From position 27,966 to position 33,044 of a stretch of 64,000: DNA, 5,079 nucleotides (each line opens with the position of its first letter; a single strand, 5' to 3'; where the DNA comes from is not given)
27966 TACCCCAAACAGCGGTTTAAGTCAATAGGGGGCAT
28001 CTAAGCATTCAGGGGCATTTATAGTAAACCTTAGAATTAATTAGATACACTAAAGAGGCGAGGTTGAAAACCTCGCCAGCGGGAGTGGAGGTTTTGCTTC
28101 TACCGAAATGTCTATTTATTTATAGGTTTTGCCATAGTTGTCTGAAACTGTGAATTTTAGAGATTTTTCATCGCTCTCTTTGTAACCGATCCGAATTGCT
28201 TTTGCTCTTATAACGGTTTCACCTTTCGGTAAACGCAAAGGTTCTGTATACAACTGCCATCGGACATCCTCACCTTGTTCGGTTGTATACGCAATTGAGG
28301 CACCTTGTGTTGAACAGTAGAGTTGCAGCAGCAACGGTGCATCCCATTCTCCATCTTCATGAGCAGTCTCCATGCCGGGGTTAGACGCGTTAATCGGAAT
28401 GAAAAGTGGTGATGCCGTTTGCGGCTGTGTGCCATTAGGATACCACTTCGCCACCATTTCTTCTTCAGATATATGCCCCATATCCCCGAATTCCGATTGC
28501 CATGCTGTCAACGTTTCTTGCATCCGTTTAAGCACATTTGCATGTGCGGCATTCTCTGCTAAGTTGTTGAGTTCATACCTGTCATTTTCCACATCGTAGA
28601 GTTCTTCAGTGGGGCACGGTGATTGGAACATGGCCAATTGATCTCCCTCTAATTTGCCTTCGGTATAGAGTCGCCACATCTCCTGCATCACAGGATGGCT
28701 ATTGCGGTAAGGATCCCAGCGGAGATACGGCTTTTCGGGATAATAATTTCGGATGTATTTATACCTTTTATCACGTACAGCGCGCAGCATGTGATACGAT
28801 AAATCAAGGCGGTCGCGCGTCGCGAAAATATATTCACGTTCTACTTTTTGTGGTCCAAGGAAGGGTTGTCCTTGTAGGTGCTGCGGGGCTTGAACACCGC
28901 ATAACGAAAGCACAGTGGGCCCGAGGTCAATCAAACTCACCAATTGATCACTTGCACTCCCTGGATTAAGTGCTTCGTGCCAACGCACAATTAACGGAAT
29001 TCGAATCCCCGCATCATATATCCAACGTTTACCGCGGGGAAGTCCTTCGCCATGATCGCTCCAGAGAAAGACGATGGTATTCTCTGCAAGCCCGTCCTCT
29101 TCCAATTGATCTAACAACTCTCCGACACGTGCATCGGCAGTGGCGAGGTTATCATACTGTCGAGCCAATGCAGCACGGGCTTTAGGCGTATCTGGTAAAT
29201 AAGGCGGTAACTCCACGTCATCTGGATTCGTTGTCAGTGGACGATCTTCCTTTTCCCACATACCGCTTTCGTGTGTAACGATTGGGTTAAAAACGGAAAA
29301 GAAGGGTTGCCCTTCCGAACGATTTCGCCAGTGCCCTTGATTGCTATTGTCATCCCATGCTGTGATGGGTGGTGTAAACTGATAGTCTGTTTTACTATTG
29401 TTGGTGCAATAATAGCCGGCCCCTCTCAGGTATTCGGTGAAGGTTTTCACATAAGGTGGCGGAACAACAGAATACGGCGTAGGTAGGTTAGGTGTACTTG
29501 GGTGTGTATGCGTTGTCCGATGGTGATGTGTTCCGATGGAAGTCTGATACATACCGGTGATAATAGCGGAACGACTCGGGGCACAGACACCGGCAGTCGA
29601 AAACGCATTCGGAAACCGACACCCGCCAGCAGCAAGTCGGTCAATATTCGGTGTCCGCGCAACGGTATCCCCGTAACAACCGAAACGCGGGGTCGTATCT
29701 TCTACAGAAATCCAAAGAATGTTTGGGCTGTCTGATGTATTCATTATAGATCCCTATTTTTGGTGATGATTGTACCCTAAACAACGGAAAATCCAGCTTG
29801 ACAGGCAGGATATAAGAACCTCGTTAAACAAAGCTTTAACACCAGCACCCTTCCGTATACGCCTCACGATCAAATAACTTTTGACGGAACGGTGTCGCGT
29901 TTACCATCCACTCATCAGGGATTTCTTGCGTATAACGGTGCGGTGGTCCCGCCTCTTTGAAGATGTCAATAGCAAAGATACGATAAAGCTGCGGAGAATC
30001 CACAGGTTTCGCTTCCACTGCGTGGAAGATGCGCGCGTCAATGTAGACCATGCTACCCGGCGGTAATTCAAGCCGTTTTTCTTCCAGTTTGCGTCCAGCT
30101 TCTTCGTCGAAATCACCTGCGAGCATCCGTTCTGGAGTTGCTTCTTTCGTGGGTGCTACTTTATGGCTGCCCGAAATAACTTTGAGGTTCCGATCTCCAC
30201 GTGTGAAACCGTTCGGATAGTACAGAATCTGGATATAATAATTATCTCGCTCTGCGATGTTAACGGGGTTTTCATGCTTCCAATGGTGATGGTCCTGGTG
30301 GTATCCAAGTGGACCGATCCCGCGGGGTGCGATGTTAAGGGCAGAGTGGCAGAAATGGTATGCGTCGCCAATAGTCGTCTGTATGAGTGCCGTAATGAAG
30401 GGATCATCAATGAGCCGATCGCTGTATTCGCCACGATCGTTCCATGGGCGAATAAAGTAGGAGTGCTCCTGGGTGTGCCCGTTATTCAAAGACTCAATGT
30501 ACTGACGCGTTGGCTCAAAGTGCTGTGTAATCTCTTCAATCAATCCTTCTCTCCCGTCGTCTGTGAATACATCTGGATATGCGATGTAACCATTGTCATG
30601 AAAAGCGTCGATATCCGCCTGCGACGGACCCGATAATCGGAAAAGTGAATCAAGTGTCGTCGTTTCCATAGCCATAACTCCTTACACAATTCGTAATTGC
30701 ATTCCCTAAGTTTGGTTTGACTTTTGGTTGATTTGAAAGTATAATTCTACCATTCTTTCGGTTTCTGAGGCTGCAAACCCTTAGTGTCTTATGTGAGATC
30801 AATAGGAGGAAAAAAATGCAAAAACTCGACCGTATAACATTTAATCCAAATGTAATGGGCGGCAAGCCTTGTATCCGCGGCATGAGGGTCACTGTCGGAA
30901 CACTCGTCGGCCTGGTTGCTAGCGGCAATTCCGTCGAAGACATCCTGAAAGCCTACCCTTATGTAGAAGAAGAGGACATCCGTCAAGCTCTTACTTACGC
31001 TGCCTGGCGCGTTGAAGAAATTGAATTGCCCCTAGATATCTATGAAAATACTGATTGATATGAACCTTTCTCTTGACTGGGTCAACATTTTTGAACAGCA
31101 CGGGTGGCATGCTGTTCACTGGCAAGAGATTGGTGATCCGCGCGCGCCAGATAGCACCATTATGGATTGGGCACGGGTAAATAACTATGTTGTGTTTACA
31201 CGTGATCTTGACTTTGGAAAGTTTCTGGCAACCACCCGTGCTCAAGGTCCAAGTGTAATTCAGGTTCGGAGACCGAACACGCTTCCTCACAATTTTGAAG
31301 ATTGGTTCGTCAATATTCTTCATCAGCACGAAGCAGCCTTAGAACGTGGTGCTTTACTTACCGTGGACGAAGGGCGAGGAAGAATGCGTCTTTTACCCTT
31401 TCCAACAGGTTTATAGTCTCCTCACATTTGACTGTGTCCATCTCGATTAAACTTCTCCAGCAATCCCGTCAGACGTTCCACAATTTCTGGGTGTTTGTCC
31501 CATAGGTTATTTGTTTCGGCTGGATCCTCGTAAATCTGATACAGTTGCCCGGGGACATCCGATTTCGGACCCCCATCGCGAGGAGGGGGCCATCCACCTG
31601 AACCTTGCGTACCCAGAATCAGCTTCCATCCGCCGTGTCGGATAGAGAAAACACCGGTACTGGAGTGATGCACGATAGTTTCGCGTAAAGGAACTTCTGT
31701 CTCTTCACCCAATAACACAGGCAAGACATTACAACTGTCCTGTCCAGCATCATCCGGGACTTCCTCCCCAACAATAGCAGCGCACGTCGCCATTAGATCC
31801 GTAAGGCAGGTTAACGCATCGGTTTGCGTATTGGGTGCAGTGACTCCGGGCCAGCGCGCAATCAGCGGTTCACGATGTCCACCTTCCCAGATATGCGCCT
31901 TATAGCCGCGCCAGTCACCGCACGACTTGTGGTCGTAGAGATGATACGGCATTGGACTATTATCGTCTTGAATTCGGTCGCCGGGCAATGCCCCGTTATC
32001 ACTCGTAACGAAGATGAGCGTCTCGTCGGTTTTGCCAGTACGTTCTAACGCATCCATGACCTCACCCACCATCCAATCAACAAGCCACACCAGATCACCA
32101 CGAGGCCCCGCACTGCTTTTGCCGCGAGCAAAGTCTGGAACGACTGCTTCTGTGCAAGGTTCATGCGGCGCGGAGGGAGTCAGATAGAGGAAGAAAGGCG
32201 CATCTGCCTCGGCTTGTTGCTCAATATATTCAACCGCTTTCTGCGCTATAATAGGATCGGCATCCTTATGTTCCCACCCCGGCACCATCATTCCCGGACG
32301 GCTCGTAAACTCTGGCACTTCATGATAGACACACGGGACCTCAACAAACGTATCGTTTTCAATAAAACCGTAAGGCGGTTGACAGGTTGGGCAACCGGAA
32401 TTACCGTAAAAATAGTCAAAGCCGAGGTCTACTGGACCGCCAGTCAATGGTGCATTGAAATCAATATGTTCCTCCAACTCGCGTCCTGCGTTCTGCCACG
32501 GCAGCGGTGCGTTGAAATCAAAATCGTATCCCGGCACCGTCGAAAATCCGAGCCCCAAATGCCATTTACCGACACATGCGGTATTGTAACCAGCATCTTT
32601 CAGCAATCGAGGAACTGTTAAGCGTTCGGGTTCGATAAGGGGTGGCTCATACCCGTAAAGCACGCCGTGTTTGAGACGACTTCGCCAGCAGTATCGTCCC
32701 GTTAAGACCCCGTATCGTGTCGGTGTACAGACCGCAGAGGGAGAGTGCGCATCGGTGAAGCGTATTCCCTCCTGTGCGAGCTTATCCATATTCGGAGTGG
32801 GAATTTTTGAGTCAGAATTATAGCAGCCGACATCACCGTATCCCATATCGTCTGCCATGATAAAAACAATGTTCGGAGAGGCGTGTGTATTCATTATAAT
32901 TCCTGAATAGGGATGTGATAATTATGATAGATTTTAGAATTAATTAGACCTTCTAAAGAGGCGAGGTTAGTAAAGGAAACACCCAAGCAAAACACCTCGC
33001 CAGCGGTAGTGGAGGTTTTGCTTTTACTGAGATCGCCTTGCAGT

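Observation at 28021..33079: Conserved ~110-nt element with mutually exclusive hairpins upstream of two sulfatase genes, including a fossil sulfatase stop-codon region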

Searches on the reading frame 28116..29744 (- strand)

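Call 6: search_protein_families(library=pfam, proteins=[window:28116-29744:-])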
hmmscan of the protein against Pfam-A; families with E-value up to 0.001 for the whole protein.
window:28116-29744:- (542 aa): 5 families
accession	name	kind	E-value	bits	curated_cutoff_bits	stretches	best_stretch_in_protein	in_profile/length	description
PF00884.28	Sulfatase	-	4.8e-38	131.6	25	1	7-284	1-301/301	Sulfatase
PF16347.10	SGSH_C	-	8.1e-21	75.2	29.3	1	239-340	8-116/154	N-sulphoglucosamine sulphohydrolase, C-terminal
PF13290.12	CHB_HEX_C_1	-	3.6e-07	30.5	22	1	465-525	4-64/67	Chitobiase/beta-hexosaminidase C-terminal domain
PF01663.27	Phosphodiest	-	6.3e-07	29.7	23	1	30-232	19-220/342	Type I phosphodiesterase / nucleotide pyrophosphatase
PF02995.22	DUF229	-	0.0008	18.7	25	0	197-350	307-352/496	Protein of unknown function (DUF229)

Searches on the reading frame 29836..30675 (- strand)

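Call 6: search_protein_families(library=pfam, proteins=[window:29836-30675:-])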
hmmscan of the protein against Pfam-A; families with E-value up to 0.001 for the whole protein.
window:29836-30675:- (279 aa): 1 family
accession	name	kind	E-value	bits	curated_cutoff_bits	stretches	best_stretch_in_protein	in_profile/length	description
PF05721.19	PhyH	-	4.9e-06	27.4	22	1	25-219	1-201/213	Phytanoyl-CoA dioxygenase (PhyH)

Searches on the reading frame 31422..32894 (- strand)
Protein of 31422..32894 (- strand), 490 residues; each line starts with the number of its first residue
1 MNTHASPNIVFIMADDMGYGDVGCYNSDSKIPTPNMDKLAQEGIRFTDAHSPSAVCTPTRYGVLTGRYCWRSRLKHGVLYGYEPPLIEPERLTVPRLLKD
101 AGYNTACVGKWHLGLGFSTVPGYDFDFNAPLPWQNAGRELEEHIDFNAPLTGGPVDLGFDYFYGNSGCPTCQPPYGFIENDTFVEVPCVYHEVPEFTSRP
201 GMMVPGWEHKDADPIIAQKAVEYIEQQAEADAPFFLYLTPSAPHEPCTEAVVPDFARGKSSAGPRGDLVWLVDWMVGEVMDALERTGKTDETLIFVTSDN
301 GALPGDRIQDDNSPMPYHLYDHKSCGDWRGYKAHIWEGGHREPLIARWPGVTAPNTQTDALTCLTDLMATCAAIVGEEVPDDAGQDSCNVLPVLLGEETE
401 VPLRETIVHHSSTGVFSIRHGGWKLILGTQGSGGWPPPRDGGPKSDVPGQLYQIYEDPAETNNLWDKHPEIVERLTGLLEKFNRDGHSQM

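Call 6: search_protein_families(library=pfam, proteins=[window:31422-32894:-])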
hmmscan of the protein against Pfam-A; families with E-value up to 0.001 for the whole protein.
window:31422-32894:- (490 aa): 4 families
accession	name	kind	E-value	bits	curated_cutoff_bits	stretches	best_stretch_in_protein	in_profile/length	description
PF00884.28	Sulfatase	-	5.1e-50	170.9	25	1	7-375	1-299/301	Sulfatase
PF16347.10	SGSH_C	-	2.1e-05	25.2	29.3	0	332-400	8-74/154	N-sulphoglucosamine sulphohydrolase, C-terminal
PF01663.27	Phosphodiest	-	2.5e-05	24.5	23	0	272-312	191-233/342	Type I phosphodiesterase / nucleotide pyrophosphatase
PF14707.11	Sulfatase_C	-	0.00016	22.7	30.9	1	404-484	3-94/127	C-terminal region of aryl-sulfatase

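Call 18: find_encoding_contigs(protein=window:31422-32894:-, flank=10000, max_places=6)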
Protein window:31422-32894:- (490 aa): no gene with exactly this product is on record in the collection.
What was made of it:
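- Tried and rejected: The exact-protein look-up of sulfC found nothing, so the source genome is not in that index (call 18).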

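Call 34: find_homologous_proteins(query=window:31422-32894:-, max_evalue=1e-100)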
Query window:31422-32894:- (490 aa): 7136 proteins with E <= 1e-100 among 8000 candidates; the best 120 are listed.
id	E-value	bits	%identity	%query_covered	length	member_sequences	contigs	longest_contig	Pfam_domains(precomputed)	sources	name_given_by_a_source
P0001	0.0e+0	1073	90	100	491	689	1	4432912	PF16347.11,PF00884.29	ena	-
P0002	0.0e+0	1071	89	100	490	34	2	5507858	PF14707.12,PF01663.28,PF16347.11,PF00884.29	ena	-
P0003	0.0e+0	1011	84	100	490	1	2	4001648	PF14707.12,PF16347.11,PF00884.29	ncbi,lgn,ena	-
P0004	4.3e-296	1001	84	100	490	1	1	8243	PF16347.11,PF00884.29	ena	-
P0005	4.1e-290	981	81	100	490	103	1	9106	PF16347.11,PF00884.29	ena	-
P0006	6.7e-288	974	81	100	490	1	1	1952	PF16347.11,PF00884.29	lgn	-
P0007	1.9e-287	972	83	98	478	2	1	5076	PF16347.11,PF00884.29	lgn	-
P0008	3.1e-287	972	82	100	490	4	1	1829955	PF16347.11,PF00884.29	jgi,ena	-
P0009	9.0e-287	970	81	100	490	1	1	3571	PF16347.11,PF00884.29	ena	-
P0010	2.1e-286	969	81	100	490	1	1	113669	PF16347.11,PF00884.29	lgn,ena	-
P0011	5.1e-285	964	80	100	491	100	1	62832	PF00884.29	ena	-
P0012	4.0e-283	958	79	100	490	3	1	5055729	PF16347.11,PF00884.29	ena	-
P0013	7.1e-282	954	81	100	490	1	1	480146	PF16347.11,PF00884.29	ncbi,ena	-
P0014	6.2e-279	944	81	98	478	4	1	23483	PF16347.11,PF00884.29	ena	-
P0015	3.4e-276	935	78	99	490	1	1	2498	PF14707.12,PF01663.28,PF16347.11,PF00884.29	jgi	jgi:arylsulfatase A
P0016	7.0e-275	931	80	97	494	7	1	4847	PF16347.11,PF00884.29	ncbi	-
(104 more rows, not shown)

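Call 36: find_encoding_contigs(protein=P0001, flank=10000, max_places=2)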
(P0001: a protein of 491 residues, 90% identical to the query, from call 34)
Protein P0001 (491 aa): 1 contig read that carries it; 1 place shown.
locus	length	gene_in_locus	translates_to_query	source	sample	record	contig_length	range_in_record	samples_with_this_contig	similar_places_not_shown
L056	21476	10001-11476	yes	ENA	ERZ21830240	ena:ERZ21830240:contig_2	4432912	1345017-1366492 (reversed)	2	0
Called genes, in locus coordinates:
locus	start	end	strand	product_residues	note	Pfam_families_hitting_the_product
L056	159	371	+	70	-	-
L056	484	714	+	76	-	-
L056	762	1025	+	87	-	-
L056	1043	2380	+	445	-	PF00884:Sulfatase, PF01663:Phosphodiest (faint), PF16347:SGSH_C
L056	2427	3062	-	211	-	PF06283:ThuA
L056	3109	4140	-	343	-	PF08240:ADH_N, PF16912:Glu_dehyd_C, PF00107:ADH_zinc_N, PF13602:ADH_zinc_N_2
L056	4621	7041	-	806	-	PF17803:Cadherin_4 (faint), PF00801:PKD (faint), PF02368:Big_2 (weak), PF05345:He_PIG (faint), PF02368:Big_2 (weak), PF00932:LTD (weak), PF00404:Dockerin_1 (weak), PF13860:FlgD_ig (weak), +4 more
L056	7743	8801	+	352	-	PF01408:GFO_IDH_MocA, PF22725:GFO_IDH_MocA_C3, PF02894:GFO_IDH_MocA_C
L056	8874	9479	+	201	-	-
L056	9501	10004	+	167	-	PF06271:RDD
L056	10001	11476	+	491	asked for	PF00884:Sulfatase, PF16347:SGSH_C (faint)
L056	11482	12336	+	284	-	PF05721:PhyH (weak)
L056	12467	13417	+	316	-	PF00248:Aldo_ket_red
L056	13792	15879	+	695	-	PF00496:SBP_bac_5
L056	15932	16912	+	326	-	PF19300:BPD_transp_1_N (weak), PF00528:BPD_transp_1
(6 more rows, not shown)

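Call 37: find_encoding_contigs(protein=P0002, flank=10000, max_places=2)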
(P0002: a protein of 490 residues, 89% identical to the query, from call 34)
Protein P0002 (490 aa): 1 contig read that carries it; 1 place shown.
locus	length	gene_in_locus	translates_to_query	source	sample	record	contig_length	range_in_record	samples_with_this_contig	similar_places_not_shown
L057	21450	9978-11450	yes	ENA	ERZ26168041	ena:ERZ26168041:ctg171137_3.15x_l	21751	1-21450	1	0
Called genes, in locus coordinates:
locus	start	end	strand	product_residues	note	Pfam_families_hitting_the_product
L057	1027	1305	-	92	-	-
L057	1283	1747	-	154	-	-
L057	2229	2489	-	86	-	-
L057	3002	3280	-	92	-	PF06283:ThuA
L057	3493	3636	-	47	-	-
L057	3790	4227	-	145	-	PF00107:ADH_zinc_N (weak)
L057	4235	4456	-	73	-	-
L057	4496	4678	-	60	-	-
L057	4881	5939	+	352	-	PF01408:GFO_IDH_MocA, PF22725:GFO_IDH_MocA_C3, PF02894:GFO_IDH_MocA_C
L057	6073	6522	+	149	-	PF06271:RDD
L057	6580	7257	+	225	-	PF04012:PspA_IM30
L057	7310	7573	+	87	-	-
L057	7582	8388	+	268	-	PF04012:PspA_IM30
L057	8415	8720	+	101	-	-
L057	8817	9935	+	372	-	PF06271:RDD, PF04012:PspA_IM30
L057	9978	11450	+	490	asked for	PF00884:Sulfatase, PF01663:Phosphodiest (faint), PF16347:SGSH_C (faint), PF14707:Sulfatase_C (faint)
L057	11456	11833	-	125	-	PF18478:PIN_10, PF18480:DUF5615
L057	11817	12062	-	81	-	PF04255:DUF433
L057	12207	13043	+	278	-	PF05721:PhyH (weak)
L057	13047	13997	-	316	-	PF00930:DPPIV_N (faint), PF23381:Beta-prop_IFT122_1st (faint), PF25174:Beta-prop_THOC3 (faint), PF26549:Tricorn_N, PF26550:Tricorn_2nd, PF07676:PD40 (faint), PF26549:Tricorn_N (weak)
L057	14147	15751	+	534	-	PF00884:Sulfatase, PF01663:Phosphodiest (weak), PF16347:SGSH_C, PF13290:CHB_HEX_C_1 (faint)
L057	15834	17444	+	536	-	PF00884:Sulfatase, PF01663:Phosphodiest, PF00884:Sulfatase, PF16347:SGSH_C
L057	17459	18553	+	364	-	PF10282:Lactonase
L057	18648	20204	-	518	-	PF00884:Sulfatase, PF01663:Phosphodiest, PF16347:SGSH_C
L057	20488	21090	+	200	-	PF01066:CDP-OH_P_transf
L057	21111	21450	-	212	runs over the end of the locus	?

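Call 38: find_encoding_contigs(protein=P0003, flank=10000, max_places=2)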
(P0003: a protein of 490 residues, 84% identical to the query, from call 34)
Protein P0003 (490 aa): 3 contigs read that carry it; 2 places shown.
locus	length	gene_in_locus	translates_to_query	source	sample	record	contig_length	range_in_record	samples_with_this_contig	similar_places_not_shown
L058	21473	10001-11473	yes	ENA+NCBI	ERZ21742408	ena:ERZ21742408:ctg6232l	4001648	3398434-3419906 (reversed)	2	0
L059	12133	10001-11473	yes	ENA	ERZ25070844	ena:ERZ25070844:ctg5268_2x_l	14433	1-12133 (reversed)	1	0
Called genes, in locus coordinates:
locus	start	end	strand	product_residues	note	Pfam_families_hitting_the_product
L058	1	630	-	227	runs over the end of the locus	PF13398:Peptidase_M50B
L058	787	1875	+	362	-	PF01264:Chorismate_synt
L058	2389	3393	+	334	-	PF05235:CHAD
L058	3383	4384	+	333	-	PF00370:FGGY_N (weak), PF00480:ROK, PF01869:BcrAD_BadFG (weak)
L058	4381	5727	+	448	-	PF00884:Sulfatase, PF01663:Phosphodiest (faint), PF16347:SGSH_C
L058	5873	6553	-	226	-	PF20408:Abhydrolase_11, PF12695:Abhydrolase_5 (faint)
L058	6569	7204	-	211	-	PF06283:ThuA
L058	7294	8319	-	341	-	PF08240:ADH_N, PF16912:Glu_dehyd_C, PF00107:ADH_zinc_N, PF13602:ADH_zinc_N_2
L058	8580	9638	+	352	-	PF01408:GFO_IDH_MocA, PF22725:GFO_IDH_MocA_C3, PF02894:GFO_IDH_MocA_C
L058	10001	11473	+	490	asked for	PF00884:Sulfatase, PF14707:Sulfatase_C (faint), PF16347:SGSH_C (weak)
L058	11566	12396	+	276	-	PF05721:PhyH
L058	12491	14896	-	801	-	PF01170:UPF0020 (faint), PF01555:N6_N4_Mtase (faint), PF08241:Methyltransf_11 (faint)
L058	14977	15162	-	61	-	PF06634:DUF1156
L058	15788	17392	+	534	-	PF00884:Sulfatase, PF01663:Phosphodiest (weak), PF16347:SGSH_C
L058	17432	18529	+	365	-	PF10282:Lactonase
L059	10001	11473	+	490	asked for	PF00884:Sulfatase, PF14707:Sulfatase_C (faint), PF16347:SGSH_C (weak)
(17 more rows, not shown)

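Call 74: list_cluster_members(proteins=[P0003, P0013, P0016])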
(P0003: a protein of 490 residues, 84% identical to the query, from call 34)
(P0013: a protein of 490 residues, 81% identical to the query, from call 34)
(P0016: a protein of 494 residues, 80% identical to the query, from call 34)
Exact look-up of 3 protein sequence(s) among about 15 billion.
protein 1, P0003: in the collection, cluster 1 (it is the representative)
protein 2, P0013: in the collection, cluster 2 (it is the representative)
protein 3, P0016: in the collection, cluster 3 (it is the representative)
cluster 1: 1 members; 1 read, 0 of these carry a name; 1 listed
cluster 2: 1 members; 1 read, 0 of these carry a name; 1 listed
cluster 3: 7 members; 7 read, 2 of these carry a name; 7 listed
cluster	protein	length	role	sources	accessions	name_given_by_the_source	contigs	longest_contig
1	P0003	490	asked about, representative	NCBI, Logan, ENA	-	-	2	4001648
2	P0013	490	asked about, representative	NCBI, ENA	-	-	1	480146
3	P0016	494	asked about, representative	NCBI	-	-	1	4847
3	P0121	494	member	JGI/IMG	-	arylsulfatase A-like enzyme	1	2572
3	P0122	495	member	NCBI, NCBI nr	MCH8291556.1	arylsulfatase [Candidatus Poribacteria bacterium]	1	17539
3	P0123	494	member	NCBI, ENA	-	-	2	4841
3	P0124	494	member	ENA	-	-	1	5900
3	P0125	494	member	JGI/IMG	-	-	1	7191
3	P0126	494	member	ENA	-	-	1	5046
